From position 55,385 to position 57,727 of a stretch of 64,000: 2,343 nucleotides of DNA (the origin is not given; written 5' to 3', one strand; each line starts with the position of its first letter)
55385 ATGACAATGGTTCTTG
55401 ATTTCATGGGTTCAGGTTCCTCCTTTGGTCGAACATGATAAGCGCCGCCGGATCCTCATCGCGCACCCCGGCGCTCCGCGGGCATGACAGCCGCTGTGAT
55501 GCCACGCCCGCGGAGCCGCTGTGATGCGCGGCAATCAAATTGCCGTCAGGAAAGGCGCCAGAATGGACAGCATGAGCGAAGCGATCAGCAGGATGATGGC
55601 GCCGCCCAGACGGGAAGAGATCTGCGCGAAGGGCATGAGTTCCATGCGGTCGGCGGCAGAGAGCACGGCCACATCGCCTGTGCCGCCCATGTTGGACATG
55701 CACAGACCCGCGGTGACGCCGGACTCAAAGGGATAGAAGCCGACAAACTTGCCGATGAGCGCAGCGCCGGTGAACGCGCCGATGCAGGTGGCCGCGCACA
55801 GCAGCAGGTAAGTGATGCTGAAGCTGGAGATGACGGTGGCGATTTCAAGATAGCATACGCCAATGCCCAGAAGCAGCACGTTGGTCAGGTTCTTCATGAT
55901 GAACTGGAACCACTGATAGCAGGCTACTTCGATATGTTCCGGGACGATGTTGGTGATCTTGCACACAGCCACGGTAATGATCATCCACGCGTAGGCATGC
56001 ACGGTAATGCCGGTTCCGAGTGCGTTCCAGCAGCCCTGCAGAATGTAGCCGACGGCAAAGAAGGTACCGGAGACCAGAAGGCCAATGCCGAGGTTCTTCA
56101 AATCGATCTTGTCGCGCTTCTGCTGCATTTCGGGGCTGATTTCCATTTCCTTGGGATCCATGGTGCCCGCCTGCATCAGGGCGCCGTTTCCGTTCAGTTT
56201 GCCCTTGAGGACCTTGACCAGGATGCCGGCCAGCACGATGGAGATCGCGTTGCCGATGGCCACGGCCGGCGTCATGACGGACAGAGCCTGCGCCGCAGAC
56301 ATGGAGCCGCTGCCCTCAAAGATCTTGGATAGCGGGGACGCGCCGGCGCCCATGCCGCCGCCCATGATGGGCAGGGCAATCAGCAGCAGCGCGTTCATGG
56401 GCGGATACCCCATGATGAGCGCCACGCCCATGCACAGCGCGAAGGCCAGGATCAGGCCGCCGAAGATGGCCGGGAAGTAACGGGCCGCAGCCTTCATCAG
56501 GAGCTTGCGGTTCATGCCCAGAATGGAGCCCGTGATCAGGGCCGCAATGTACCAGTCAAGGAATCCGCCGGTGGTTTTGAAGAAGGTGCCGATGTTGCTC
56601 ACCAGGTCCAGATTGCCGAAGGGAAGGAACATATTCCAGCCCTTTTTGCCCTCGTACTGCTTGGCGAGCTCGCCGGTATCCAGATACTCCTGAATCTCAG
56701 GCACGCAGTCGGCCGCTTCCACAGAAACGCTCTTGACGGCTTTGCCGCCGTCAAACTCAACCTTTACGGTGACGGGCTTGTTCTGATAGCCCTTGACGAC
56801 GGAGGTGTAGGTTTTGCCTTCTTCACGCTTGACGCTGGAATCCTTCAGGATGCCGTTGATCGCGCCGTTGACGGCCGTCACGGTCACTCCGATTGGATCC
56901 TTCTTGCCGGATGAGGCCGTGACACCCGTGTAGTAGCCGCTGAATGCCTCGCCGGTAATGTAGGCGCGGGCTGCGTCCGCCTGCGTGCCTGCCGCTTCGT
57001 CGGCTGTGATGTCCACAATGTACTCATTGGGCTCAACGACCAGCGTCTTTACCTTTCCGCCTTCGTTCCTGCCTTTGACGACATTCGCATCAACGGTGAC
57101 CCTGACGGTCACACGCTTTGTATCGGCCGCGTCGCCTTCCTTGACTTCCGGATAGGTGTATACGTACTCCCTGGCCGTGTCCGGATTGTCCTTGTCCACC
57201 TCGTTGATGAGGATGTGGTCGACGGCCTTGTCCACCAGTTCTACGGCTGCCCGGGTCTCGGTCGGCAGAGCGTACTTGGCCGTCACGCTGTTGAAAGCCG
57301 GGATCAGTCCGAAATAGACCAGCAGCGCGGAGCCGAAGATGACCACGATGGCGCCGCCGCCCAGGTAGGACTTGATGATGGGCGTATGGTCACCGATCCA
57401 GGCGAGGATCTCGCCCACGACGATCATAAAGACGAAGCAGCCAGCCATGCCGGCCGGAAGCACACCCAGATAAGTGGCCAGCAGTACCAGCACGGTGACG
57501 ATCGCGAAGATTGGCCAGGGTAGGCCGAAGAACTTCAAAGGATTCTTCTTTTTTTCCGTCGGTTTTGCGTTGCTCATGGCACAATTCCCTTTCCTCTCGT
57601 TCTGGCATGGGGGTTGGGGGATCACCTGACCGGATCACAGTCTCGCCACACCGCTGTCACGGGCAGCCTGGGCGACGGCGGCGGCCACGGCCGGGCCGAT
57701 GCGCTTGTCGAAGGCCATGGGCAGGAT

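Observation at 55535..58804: Malic enzyme (TTG start) plus a 2-hydroxycarboxylate transporter carrying a ~230-aa extracytoplasmic insertion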

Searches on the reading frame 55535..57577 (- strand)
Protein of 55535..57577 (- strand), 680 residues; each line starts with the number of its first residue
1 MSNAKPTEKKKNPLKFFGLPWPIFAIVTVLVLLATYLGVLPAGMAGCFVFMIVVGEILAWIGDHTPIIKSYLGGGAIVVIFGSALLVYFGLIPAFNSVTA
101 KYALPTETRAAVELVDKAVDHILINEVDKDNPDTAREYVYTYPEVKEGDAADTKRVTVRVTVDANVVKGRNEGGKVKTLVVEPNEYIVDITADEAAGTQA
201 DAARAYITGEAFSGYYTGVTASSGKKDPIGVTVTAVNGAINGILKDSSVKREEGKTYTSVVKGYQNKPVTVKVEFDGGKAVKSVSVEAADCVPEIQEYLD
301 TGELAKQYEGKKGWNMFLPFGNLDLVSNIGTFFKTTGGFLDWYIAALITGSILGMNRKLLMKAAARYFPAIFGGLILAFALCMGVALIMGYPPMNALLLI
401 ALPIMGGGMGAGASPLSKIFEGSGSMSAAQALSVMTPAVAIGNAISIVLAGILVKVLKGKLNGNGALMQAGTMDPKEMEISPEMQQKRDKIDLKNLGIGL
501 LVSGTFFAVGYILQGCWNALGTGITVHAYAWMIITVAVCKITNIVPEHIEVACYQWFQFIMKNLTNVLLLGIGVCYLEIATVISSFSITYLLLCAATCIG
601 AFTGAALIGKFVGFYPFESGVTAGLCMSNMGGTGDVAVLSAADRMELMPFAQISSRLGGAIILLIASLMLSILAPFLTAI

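Call 3: search_protein_families(library=pfam, proteins=[window:55535-57577:-], max_evalue=0.01)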
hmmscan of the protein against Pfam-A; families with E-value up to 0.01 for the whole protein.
window:55535-57577:- (680 aa): 1 family
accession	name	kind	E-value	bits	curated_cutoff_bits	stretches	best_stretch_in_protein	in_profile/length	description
PF03390.20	2HCT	-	5.1e-134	447.4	26.2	2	325-668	81-415/415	2-hydroxycarboxylate transporter family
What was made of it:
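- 55535..57577 (-): 2-hydroxycarboxylate transporter, long form, 680 aa plus stop. PF03390 at 447 bits (call 3).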

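Call 6: search_solved_structures(query=window:55535-57577:-, max_evalue=0.001, show_alignments=2)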
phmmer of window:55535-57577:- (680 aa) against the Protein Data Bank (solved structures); distinct sequences matched with E-value up to 0.001: 3.
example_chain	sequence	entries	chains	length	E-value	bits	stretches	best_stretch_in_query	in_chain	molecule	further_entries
5a1s_A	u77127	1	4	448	4.3e-73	250.1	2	336-673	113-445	CITRATE-SODIUM SYMPORTER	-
9lsh_A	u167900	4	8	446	6.5e-72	246.2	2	336-672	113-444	Citrate/sodium symporter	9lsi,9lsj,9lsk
5x9r_A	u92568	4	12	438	1.2e-71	245.3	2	336-675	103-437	Citrate-sodium symporter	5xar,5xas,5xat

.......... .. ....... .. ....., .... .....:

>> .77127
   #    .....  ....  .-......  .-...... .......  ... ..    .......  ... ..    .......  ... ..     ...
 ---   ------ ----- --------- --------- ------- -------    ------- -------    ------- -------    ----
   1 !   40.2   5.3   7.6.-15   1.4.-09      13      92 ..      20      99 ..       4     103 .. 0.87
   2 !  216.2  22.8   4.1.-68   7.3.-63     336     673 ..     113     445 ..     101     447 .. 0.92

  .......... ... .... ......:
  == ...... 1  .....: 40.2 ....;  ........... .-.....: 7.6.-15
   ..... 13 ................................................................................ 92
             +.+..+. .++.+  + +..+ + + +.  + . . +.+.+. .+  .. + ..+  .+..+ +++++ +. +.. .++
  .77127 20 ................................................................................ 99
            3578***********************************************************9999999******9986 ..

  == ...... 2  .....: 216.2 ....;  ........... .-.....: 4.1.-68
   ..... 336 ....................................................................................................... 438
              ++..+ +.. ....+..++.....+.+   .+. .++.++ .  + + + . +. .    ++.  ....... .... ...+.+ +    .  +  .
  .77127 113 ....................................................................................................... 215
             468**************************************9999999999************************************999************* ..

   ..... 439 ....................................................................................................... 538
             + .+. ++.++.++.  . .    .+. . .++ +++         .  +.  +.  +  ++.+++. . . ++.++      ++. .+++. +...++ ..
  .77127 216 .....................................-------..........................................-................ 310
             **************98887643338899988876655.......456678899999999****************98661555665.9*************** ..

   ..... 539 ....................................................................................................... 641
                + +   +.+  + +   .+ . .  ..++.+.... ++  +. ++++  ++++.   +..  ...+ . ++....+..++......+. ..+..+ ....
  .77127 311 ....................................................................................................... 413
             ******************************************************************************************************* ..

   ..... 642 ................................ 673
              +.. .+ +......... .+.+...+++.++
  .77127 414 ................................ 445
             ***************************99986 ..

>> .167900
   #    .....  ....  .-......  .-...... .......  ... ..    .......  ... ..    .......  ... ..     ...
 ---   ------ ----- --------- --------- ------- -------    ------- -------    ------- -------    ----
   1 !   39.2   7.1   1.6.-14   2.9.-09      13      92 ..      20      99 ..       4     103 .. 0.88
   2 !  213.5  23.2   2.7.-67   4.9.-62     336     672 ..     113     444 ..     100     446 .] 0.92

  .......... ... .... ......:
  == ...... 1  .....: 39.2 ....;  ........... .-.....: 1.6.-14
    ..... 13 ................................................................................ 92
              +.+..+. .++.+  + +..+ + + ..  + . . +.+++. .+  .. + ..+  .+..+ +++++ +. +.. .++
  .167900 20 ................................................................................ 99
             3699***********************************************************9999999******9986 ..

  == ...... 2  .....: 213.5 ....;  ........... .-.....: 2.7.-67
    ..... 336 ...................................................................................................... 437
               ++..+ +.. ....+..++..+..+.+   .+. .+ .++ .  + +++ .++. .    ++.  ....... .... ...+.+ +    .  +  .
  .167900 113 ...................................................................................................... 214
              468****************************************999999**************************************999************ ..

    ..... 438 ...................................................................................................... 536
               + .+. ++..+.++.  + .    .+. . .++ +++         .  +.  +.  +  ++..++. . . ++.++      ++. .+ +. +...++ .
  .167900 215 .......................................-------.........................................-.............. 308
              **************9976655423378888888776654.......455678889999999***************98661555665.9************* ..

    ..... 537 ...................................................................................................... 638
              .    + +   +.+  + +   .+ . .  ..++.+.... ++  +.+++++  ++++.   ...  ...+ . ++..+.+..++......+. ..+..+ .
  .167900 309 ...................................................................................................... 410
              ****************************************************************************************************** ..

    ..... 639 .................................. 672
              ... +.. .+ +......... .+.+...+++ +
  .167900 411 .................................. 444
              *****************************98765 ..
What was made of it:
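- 55535..57577 (-): CitS E 4e-73 (call 6).
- Checked: Against SeCitS 5a1s, query 13-92 aligns to CitS 20-99 and query 336-673 to CitS 113-445 (call 6).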
